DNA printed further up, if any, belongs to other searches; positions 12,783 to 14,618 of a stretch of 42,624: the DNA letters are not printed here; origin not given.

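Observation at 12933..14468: Diverged N-terminal half of a multisubunit RNAP beta subunit embedded in the virion gene block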

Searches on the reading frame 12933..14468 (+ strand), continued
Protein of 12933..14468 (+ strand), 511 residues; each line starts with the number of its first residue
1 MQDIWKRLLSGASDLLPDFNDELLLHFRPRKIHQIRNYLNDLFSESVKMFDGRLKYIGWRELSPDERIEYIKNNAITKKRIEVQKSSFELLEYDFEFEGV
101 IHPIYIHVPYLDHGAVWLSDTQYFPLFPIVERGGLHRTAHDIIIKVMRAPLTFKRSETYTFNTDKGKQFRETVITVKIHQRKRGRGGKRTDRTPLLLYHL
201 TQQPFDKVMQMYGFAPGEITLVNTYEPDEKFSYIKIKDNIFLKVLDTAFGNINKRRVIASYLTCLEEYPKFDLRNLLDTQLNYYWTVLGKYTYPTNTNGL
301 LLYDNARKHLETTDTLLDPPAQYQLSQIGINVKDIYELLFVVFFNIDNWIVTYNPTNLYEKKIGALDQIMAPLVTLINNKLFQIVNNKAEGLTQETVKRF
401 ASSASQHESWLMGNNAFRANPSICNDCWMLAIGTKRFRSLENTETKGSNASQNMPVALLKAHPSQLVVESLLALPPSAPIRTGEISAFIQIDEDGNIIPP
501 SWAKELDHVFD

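Call 19: get_annotated_region(hit=H33, flank=20000)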
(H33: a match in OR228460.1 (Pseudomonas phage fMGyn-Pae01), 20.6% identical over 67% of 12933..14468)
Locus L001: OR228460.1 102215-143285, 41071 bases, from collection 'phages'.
description: Pseudomonas phage fMGyn-Pae01, complete genome.
organism: Pseudomonas phage fMGyn-Pae01 (NCBI taxid 3075110)
taxonomy: Viruses; Duplodnaviria; Heunggongvirae; Uroviricota; Caudoviricetes; Phikzvirus
host: Pseudomonas aeruginosa; source: -; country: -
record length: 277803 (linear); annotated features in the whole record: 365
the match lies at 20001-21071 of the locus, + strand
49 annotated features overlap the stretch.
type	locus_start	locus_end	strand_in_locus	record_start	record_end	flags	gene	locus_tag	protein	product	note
CDS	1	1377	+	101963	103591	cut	-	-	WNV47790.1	hypothetical protein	-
CDS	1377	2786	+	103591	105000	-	-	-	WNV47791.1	virion structural protein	-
CDS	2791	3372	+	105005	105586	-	-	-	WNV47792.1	hypothetical protein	-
CDS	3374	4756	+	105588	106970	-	-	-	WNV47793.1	structural protein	Identical to CDGHABPJ_00249 of Pseudomonas phage OMKO1 and similar to structural protein KTN4_128 of Pseudomonas phage ...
CDS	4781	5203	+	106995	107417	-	-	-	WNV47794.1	hypothetical protein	-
CDS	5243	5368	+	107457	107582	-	-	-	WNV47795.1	hypothetical protein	-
CDS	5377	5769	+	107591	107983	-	-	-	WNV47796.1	hypothetical protein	-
CDS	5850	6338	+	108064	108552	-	-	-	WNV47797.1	macro domain-containing protein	-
CDS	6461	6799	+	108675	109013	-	-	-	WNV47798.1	hypothetical protein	-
CDS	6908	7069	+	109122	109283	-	-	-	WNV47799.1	hypothetical protein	-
CDS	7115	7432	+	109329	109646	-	-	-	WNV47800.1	hypothetical protein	-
CDS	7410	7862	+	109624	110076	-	-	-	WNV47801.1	hypothetical protein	-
CDS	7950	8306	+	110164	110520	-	-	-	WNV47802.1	hypothetical protein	-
CDS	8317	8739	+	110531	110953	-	-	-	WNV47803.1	hypothetical protein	-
CDS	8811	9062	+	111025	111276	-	-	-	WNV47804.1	hypothetical protein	-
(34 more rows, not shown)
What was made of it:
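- phiKZ gp123 is itself embedded in the capsid/structural block (call 19).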

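Call 26: predict_structure(alignment_id=A1)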
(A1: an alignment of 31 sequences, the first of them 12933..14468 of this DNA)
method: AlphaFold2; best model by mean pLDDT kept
length: 511 residues; sequences in the alignment: 31
mean_pLDDT: 83.4   pTM: 0.80
mean pLDDT of the five models: 83.4, 82.1, 81.1, 80.0, 77.3
residues with pLDDT >= 90: 198; 70-90: 242; 50-70: 44; < 50: 27
segments of 3 or more residues with pLDDT < 50: 183-190, 440-452, 474-476
pLDDT, mean of each block of 10 residues (from residue 1): 73 80 89 92 86 89 84 66 83 93 93 88 86 82 81 91 95 87 46 89 96 96 93 94 96 97 94 91 93 83 89 84 89 94 93 86 87 83 71 86 87 78 62 71 37 60 84 51 79 90 84 74
secondary structure, 60 per line:
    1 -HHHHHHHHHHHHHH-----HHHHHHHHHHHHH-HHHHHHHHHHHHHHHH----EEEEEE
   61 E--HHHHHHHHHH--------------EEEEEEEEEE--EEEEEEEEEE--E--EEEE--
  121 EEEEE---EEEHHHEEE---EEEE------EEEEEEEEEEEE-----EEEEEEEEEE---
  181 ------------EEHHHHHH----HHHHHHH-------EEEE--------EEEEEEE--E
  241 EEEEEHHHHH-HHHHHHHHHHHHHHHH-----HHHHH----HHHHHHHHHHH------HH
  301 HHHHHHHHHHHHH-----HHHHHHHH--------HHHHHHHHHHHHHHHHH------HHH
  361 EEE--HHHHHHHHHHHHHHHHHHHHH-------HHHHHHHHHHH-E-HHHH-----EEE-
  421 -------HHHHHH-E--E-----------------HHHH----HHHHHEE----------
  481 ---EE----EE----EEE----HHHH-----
elements in order: H2-15 H21-33 H35-50 E55-61 H64-73 E88-97 E100-109 E115-118 E121-125 E129-131 E135-137 E141-144 E151-162 E168-177 H195-200 H205-211 E219-222 E231-237 E240-245 H246-250 H252-267 H273-277 H282-292 H299-313 H319-326 H335-351 E361-363 H366-386 H394-404 H408-411 E417-419 H428-433 H456-459 H464-468 E496-498 H503-506
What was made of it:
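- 12933..14468 (+): Gene for the beta N-terminal subunit of a jumbo-phage multisubunit RNAP, non-virion type (511 aa). AF2 model pLDDT 83.4 (call 26).
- On Jumbo-phage non-virion RNAP beta N-terminal subunit (phiKZ gp123 / AR9 gp105; PHROG 2943): AF2 pLDDT 83.4, pTM 0.80 (call 26).
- Structure: AF2 model pLDDT 83.4, pTM 0.80 (call 26).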

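Call 30: fold_search(model_id=the predicted structure, library=pdb)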
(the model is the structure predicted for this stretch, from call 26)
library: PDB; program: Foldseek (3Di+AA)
matches with E <= 10: 336; with E <= 0.001: 100
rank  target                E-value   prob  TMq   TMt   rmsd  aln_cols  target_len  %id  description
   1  9rjs_E                1.9e-23  1.00  0.76  0.80   4.3       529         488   16  Structure of the Bacteriophage PhiKZ non-virion RNA Polymerase bound to an analogue of its promoter (released 2025-07-16)
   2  8que_E                3.3e-22  1.00  0.75  0.78   4.6       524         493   16  Structure of the Bacteriophage PhiKZ non-virion RNA Polymerase bound to DNA and RNA (released 2024-07-31)
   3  7s00_c                9.0e-22  1.00  0.73  0.77   4.6       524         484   18  X-ray structure of the phage AR9 non-virion RNA polymerase core (released 2022-07-06)
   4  7ogp_E                8.4e-13  1.00  0.57  0.74   5.9       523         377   12  Structure of the apo-state of the bacteriophage PhiKZ non-virion RNA polymerase - class including clamp (released 2021-07-07)
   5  7ogr_E                5.3e-11  1.00  0.58  0.77   5.2       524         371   11  Structure of the apo-state of the bacteriophage PhiKZ non-virion RNA polymerase (released 2021-07-07)
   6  5vo8_C                8.9e-08  1.00  0.47  0.25   8.1       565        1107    9  X-ray crystal structure of a bacterial reiterative transcription complex of pyrG promoter (released 2017-05-24)
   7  8urw_C                1.1e-07  1.00  0.44  0.24   9.8       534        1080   11  Cyanobacterial RNA polymerase elongation complex with NusG and CTP (released 2023-12-27)
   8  8pen_I                1.7e-07  1.00  0.47  0.22  11.7       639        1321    9  fully recruited RfaH bound to E. coli transcription complex paused at ops site (alternative state of RfaH) (released 2024-04-24)
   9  8pdy_I                2.0e-07  1.00  0.42  0.20  13.1       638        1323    9  E. coli RNA polymerase paused at ops site (released 2024-04-24)
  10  6p19_C                2.9e-07  1.00  0.43  0.20  12.8       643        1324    9  Q21 transcription antitermination complex: loaded complex (released 2019-06-26)
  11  8qn8_C                3.8e-07  1.00  0.48  0.26   9.8       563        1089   11  Mycobacterium smegmatis RNA polymerase in complex with HelD, SigA and RbpA in State II (released 2024-10-02)
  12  8eos_C                4.7e-07  1.00  0.43  0.23  10.8       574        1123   11  M. tuberculosis RNAP elongation complex with NusG and CMPCPP (released 2023-02-01)
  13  6jcx_C                5.2e-07  1.00  0.47  0.25   9.6       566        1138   10  Mycobacterium tuberculosis transcription initiation complex with ECF sigma factor sigma H and 6nt RNA (released 2019-05-29)
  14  9fjp_c                5.2e-07  1.00  0.45  0.23  12.0       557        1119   10  Cryo-EM structure of Mycobacterium tuberculosis sigma-B RNA polymerase bound to -10 promoter element ssDNA oligo (released 2025-04-02)
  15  8q3i_C                5.5e-07  1.00  0.45  0.24  10.5       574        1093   12  Mycobacterium smegmatis RNA polymerase in complex with HelD, SigA and RbpA in State I (released 2024-08-14)
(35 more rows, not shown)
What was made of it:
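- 12933..14468 (+): Foldseek TM 0.73-0.80 (call 30).
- On Jumbo-phage non-virion RNAP beta N-terminal subunit (phiKZ gp123 / AR9 gp105; PHROG 2943): TM 0.73-0.80 to 9rjs_E, 8que_E and 7s00_c (call 30).
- On Cellular RpoB / Rpb2 (Pfam RNA_pol_Rpb2_1, _2, _3): Foldseek E 9e-8 to 1e-5, probability 1.00, to bacterial beta chains and Pol II Rpb2 (call 30).
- Closest known: Bacterial RpoB. Same: Fold-level match: Foldseek E about 1e-7, probability 1.00, TMq 0.42-0.49 to many bacterial beta chains (call 30).
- Checked: Foldseek to these chains, E 1e-22 to 1e-23, and to bacterial RpoB chains, E about 1e-7 (call 30).
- Top PDB matches are chain E (gp123) of phiKZ nvRNAP, TM 0.75-0.80, and AR9 7s00_c, TM 0.73-0.77, followed by bacterial beta (call 30). 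The fold is retained over the full length (calls 26, 30).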

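Call 49: find_encoding_contigs(protein=window:12933-14468:+, flank=10000, max_places=4)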
Protein window:12933-14468:+ (511 aa): 5 contigs read that carry it; 4 places shown.
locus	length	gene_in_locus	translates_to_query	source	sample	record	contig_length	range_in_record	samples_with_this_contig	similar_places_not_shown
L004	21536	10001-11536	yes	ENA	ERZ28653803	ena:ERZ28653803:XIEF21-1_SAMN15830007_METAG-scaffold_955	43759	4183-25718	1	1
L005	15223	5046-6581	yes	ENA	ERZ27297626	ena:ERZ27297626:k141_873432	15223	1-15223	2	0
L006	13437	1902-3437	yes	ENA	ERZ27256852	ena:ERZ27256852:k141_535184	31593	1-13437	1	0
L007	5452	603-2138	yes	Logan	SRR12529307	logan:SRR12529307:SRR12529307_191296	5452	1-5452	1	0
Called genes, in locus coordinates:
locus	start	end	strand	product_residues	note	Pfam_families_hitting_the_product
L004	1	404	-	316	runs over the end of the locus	-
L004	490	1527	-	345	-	PF12699:phiKZ_IP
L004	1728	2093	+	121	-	-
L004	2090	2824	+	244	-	-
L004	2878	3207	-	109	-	-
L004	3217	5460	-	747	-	-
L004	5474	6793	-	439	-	PF23824:DUF7194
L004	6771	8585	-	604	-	-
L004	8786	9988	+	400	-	-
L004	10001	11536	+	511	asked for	-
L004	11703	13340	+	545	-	-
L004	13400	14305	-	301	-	PF23838:DUF7208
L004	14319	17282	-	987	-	-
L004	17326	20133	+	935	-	-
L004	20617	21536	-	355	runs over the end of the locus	PF23806:Phage_TTP_14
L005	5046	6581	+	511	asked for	-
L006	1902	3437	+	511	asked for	-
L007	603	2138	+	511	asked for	-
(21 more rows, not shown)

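Call 50: find_related_loci(query=A1, collection=viral_contigs, flank=10000)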
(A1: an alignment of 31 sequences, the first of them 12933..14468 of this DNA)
Query A1 (511 aa) in viral_contigs; peptide patterns used: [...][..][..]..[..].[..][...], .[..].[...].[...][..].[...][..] (x = any residue, [..] = any of these).
45 stretches matched a pattern; 13 encode a relative of the query (tblastn E <= 1e-3); 13 distinct loci.
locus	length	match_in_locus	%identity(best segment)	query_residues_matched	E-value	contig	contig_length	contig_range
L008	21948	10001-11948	64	4-511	0e+0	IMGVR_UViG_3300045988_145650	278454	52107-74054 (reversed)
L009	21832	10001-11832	61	4-511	0e+0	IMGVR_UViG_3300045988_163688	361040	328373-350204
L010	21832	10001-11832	61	4-511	0e+0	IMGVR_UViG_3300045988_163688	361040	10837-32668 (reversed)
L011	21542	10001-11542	46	3-511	2e-148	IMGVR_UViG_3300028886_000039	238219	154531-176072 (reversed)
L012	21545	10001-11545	46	2-510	1e-146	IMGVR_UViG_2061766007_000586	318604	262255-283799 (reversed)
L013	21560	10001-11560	43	3-511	1e-134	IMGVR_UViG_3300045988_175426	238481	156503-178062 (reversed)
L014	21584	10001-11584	41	4-510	1e-130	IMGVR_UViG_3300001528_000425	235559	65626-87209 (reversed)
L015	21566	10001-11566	41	1-511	2e-118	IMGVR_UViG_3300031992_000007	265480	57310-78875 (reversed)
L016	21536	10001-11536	38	13-511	3e-108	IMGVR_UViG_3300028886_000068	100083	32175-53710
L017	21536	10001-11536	38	13-511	3e-108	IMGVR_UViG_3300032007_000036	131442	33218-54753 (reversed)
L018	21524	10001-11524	36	4-511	4e-103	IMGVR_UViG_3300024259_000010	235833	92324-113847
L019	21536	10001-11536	30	7-505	4e-72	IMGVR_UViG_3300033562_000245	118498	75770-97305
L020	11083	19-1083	37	170-511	2e-66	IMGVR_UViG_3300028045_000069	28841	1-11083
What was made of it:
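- There is one beta-N copy per IMG/VR contig (call 50).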

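Call 66: search_protein_representatives(alignment_id=A1)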
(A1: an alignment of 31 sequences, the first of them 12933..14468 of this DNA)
Query: 31 sequences, 511 profile positions. Proteins with E-value up to 0.001 (for the whole library): 941; up to 1e-10: 800; up to 1e-30: 361. The best 150 are listed.
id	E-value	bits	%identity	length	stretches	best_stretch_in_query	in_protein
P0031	7.2e-223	757.2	-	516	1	1-511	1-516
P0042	2.8e-214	728.9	-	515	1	3-509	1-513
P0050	2.2e-206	702.9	-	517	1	1-511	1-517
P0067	7.7e-198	674.6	-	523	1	3-511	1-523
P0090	2.1e-196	669.9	-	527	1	2-510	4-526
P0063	2.3e-196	669.8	-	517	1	3-511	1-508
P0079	9.2e-195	664.5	-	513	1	3-511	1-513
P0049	1.9e-194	663.4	-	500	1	11-479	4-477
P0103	3.5e-191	652.7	-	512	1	1-511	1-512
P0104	1.5e-187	640.7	-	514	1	1-511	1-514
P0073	1.3e-182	624.4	-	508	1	3-510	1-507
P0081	1.1e-178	611.4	-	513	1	3-511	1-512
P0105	3.7e-175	599.8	-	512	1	5-511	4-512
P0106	6.5e-174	595.7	-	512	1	3-511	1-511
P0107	2.4e-173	593.8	-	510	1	2-510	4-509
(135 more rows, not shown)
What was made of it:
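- On Jumbo-phage non-virion RNAP beta N-terminal subunit (phiKZ gp123 / AR9 gp105; PHROG 2943): Almost all of the top 150 representatives are about 490-590 aa and most align end to end (call 66).
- Architecture: almost all of the top 150 of 941 cluster representatives are about 490-590 aa and most align end to end, so the split site is conserved (call 66). There are 941 representatives with the same architecture (call 66).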

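Call 68: search_protein_families(library=phrogs, proteins=[L008:1623-6854:+, L008:6838-8625:+, L012:1-7275:+, L012:7287-8693:+, L013:3559-7251:+, L013:7260-8555:+, L015:6411-8630:+, L019:4279-6609:+], max_evalue=0.001)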
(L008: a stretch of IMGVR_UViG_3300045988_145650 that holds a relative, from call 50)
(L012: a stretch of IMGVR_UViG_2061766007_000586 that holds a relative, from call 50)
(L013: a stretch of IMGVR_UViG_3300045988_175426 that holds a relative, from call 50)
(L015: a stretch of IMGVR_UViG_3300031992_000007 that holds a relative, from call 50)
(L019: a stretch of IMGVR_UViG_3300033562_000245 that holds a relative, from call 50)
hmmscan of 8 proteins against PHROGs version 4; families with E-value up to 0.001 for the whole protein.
L008:1623-6854:+ (1744 aa): 9 families
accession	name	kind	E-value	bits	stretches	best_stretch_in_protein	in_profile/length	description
phrog_62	-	DNA, RNA and nucleotide metabolism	2.7e-77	261.5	1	410-941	687-1141/1881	DNA helicase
phrog_3233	-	DNA, RNA and nucleotide metabolism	1.9e-64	218.6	1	1527-1744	3-222/225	RNA polymerase beta subunit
phrog_16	-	DNA, RNA and nucleotide metabolism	3.5e-18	66.2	2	332-603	224-435/986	DNA helicase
phrog_1249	-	other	1.4e-10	42.2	1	1218-1310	61-157/180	acetyltransferase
phrog_29996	-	unknown function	1.9e-09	37.1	1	792-910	1025-1144/1189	-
phrog_23439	-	other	2.5e-07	31.1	1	1519-1642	272-397/423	hydrolase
phrog_3810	-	other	7.9e-05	23.7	1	1204-1302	47-145/155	acetyltransferase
phrog_21214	-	other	0.00014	22.9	1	1214-1301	51-124/129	acetyltransferase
phrog_21391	-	DNA, RNA and nucleotide metabolism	0.00062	18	1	798-892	1359-1453/2021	DNA helicase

L008:6838-8625:+ (596 aa): 0 families

L012:1-7275:+ (2425 aa): 5 families
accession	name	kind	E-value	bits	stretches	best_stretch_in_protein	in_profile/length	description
phrog_62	-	DNA, RNA and nucleotide metabolism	4.8e-82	277.3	1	1155-1688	690-1149/1881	DNA helicase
phrog_3233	-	DNA, RNA and nucleotide metabolism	1.8e-63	215.4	1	2203-2423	2-223/225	RNA polymerase beta subunit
phrog_3921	-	unknown function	9.6e-32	111.2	2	1948-2110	7-172/227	-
phrog_1249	-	other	6.2e-08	33.6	1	306-373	78-153/180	acetyltransferase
phrog_3810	-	other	2.4e-07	31.9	1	295-369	69-145/155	acetyltransferase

L012:7287-8693:+ (469 aa): 0 families

L013:3559-7251:+ (1231 aa): 7 families
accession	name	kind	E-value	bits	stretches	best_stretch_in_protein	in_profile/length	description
phrog_62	-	DNA, RNA and nucleotide metabolism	7e-90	303.3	1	449-1007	691-1172/1881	DNA helicase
phrog_3233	-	DNA, RNA and nucleotide metabolism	8.3e-57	193.6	1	1014-1231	3-222/225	RNA polymerase beta subunit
phrog_16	-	DNA, RNA and nucleotide metabolism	1.6e-19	70.7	2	423-622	249-427/986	DNA helicase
phrog_29996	-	unknown function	1.1e-10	41.2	2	476-649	743-912/1189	-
phrog_11801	-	other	3.9e-07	28.6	1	478-544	884-954/2269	DNA methyltransferase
phrog_21391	-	DNA, RNA and nucleotide metabolism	7e-05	21.1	1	834-930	1357-1453/2021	DNA helicase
phrog_23439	-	other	9.5e-05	22.6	1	994-1057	260-323/423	hydrolase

L013:7260-8555:+ (432 aa): 0 families

L015:6411-8630:+ (740 aa): 0 families

L019:4279-6609:+ (777 aa): 1 family
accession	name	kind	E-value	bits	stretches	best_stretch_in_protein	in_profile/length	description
phrog_551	-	DNA, RNA and nucleotide metabolism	1.3e-37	130.7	1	26-513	8-466/701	DNA topoisomerase II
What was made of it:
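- Meanwhile the lineage's virion beta-C is easily recognised by the phiKZ-derived PHROG (call 68).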
